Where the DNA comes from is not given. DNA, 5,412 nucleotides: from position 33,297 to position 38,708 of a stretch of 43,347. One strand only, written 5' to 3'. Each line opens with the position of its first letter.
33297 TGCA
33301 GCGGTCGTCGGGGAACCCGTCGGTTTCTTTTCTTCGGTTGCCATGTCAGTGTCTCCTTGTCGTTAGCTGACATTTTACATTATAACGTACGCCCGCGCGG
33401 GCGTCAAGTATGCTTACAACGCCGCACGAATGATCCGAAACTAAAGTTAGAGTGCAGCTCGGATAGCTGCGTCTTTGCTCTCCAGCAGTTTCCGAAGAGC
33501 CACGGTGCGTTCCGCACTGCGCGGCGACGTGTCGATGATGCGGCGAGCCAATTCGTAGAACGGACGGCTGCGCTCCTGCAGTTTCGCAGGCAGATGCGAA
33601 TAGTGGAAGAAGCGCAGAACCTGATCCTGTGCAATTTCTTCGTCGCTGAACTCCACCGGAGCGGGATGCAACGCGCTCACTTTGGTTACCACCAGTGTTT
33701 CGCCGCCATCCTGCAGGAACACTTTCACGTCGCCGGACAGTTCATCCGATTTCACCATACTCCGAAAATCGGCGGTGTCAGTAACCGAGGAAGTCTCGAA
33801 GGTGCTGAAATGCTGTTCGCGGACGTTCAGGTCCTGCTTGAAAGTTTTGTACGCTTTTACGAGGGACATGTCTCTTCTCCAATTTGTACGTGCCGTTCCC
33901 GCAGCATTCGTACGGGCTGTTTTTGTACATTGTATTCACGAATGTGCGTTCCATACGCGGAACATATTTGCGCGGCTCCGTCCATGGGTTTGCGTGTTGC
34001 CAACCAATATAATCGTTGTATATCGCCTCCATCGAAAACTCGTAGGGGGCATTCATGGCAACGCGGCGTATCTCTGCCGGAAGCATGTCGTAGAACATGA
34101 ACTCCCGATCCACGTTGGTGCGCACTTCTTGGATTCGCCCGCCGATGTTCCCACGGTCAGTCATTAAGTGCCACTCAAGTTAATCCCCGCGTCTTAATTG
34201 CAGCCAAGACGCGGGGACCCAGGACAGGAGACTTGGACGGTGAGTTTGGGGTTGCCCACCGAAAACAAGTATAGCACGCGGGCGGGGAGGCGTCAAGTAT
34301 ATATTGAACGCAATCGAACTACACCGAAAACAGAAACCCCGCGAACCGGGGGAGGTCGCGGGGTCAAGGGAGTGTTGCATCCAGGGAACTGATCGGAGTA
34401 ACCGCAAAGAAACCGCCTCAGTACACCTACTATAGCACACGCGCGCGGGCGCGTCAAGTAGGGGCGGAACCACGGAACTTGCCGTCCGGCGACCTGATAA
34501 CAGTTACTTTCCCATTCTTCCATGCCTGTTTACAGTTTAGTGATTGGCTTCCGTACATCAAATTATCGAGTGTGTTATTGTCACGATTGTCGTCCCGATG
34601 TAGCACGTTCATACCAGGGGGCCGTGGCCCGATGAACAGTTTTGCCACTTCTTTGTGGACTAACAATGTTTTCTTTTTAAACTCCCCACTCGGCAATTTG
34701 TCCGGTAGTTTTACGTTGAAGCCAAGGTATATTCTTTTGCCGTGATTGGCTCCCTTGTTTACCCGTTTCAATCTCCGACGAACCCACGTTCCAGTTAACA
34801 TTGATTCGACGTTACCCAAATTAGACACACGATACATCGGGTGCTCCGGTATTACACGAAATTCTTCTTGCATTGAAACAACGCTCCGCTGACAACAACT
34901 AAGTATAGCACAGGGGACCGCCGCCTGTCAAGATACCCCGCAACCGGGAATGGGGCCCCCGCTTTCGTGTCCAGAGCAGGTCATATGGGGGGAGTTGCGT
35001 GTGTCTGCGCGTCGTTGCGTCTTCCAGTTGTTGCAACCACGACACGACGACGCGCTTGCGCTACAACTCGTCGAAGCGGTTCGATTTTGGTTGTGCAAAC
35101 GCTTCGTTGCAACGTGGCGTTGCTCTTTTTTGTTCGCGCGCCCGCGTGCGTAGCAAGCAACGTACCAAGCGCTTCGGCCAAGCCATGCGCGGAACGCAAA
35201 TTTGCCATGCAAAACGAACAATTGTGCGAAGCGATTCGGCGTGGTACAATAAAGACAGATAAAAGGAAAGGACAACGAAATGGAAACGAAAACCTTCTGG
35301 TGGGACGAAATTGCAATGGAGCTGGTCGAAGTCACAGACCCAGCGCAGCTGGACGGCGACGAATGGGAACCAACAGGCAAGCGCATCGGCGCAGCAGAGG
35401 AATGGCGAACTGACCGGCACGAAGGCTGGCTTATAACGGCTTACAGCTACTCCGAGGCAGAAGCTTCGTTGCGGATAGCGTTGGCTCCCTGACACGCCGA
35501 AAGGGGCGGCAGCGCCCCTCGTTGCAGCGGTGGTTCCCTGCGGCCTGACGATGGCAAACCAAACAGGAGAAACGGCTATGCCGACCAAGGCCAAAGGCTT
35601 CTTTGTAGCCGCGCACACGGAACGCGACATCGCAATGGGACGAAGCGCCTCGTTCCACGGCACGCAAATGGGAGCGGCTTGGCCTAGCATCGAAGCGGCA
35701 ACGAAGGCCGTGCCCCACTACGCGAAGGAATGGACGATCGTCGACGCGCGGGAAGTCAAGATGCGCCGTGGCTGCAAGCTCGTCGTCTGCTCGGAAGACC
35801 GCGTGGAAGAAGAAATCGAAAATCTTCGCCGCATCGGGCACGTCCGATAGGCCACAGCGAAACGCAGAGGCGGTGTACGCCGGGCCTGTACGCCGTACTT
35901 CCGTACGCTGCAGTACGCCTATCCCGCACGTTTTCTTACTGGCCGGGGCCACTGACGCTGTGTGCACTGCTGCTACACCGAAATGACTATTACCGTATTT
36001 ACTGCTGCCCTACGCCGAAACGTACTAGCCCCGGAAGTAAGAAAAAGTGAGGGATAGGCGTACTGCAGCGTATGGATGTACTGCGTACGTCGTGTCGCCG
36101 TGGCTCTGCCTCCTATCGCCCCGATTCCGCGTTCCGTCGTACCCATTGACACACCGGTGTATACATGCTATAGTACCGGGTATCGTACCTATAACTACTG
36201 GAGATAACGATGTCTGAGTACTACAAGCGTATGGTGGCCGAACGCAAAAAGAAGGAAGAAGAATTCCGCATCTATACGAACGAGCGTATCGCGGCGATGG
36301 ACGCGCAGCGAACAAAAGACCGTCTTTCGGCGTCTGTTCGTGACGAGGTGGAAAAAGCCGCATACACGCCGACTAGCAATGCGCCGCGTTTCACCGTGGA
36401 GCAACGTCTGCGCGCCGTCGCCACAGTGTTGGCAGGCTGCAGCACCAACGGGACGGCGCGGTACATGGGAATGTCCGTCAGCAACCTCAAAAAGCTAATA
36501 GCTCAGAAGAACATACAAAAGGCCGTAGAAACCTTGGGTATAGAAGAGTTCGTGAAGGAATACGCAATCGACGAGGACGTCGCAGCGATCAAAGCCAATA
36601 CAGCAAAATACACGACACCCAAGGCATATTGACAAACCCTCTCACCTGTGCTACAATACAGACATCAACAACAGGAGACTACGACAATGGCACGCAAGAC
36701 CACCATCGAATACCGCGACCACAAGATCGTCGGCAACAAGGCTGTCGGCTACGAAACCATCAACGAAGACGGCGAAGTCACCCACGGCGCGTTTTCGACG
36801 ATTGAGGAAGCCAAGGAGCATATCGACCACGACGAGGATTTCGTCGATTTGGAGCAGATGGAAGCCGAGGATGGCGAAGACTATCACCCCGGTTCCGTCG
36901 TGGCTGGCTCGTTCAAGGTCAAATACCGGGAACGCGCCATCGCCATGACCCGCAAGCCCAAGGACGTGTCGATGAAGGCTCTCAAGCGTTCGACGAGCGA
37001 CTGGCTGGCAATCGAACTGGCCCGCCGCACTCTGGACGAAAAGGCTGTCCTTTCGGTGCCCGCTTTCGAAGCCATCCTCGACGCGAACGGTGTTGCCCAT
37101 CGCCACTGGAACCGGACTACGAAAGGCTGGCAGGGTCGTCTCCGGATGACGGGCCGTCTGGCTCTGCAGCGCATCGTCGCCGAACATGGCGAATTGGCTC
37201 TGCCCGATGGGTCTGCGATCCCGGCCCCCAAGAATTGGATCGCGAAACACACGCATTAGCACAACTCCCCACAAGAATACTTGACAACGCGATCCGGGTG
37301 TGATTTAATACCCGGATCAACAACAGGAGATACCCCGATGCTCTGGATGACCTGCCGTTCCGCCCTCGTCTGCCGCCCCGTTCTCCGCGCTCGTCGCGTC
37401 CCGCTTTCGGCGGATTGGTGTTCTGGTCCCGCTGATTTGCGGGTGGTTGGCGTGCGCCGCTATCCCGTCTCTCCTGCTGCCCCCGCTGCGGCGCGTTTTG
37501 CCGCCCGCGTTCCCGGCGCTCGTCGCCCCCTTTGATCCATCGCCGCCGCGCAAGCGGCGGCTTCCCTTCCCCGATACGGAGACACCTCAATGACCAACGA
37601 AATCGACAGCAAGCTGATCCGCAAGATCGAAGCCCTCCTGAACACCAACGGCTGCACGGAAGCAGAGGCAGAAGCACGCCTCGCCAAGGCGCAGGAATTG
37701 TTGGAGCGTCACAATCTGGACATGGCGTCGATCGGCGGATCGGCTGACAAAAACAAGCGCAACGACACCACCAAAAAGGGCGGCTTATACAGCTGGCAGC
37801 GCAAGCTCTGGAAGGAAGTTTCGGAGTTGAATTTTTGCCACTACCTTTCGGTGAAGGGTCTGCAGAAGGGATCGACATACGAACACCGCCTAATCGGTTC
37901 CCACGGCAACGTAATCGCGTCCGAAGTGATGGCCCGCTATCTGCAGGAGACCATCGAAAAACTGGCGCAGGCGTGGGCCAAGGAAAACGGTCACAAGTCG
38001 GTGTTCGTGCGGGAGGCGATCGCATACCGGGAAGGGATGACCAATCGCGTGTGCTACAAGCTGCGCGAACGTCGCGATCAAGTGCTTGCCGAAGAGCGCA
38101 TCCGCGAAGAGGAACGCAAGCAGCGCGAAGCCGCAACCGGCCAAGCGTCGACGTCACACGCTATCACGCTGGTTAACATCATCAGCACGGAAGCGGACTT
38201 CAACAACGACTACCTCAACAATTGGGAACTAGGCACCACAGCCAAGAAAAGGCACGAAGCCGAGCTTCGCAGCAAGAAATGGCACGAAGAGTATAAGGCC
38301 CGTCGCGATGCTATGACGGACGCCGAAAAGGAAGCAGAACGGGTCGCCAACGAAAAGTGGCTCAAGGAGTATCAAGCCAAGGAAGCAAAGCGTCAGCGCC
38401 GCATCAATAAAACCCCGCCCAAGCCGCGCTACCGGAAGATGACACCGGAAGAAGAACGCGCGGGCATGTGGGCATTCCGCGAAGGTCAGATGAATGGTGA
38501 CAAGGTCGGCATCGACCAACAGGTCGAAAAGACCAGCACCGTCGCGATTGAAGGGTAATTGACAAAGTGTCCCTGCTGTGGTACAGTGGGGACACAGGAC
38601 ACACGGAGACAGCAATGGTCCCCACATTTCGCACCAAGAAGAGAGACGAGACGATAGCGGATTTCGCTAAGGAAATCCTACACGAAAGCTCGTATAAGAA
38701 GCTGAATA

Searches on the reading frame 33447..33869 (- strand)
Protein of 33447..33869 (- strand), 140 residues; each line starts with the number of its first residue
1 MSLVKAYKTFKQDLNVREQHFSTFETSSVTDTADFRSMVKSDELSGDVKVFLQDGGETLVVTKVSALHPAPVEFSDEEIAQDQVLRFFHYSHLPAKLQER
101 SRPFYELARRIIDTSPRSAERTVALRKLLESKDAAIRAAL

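Call 82: search_protein_families(library=phrogs, proteins=[window:33447-33869:-], max_evalue=0.0001)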
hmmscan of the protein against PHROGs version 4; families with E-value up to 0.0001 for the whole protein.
window:33447-33869:- (140 aa): 2 families
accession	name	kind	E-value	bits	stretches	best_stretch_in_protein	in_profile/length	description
phrog_1761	-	unknown function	9e-24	85.3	1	76-140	74-138/148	-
phrog_5120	-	unknown function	7.5e-14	52.8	1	82-140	12-70/79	-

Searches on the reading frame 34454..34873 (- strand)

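Call 82: search_protein_families(library=phrogs, proteins=[window:34454-34873:-], max_evalue=0.0001)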
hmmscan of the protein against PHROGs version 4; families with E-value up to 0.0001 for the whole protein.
window:34454-34873:- (139 aa): 8 families
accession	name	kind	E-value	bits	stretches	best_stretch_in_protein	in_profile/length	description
phrog_1492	-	DNA, RNA and nucleotide metabolism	8.6e-21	75.5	1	1-121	43-163/414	HNH endonuclease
phrog_59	-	DNA, RNA and nucleotide metabolism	5.4e-20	73.2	1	1-123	136-241/423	HNH endonuclease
phrog_959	-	DNA, RNA and nucleotide metabolism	6.2e-18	65.9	1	1-123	4-112/138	HNH endonuclease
phrog_99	-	DNA, RNA and nucleotide metabolism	9.2e-08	33.1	1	53-120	153-208/383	HNH endonuclease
phrog_15471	-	DNA, RNA and nucleotide metabolism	3.3e-06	28.1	1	62-111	26-74/183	HNH endonuclease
phrog_4578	-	DNA, RNA and nucleotide metabolism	7.1e-06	26.9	1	67-115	9-57/130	HNH endonuclease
phrog_826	-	DNA, RNA and nucleotide metabolism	1.1e-05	26.1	1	66-113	106-154/281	HNH endonuclease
phrog_6086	-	DNA, RNA and nucleotide metabolism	7.3e-05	24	0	1-43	1-42/147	HNH endonuclease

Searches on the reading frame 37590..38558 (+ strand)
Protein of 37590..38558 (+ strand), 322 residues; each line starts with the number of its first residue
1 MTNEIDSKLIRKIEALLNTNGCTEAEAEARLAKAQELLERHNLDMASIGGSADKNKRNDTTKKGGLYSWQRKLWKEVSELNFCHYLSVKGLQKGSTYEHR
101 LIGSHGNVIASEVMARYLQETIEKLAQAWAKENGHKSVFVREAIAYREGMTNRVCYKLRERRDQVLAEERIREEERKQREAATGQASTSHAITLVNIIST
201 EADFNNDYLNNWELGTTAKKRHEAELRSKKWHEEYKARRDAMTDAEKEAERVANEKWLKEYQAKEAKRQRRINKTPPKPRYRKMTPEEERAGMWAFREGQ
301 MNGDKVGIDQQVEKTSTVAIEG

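Call 81: search_protein_families(library=phrogs, proteins=[window:37590-38558:+], max_evalue=0.0001)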
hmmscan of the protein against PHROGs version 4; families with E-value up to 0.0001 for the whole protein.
window:37590-38558:+ (322 aa): 1 family
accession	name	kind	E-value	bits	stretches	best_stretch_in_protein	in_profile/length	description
phrog_421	-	unknown function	7.2e-20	72.5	1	4-171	4-179/241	unknown function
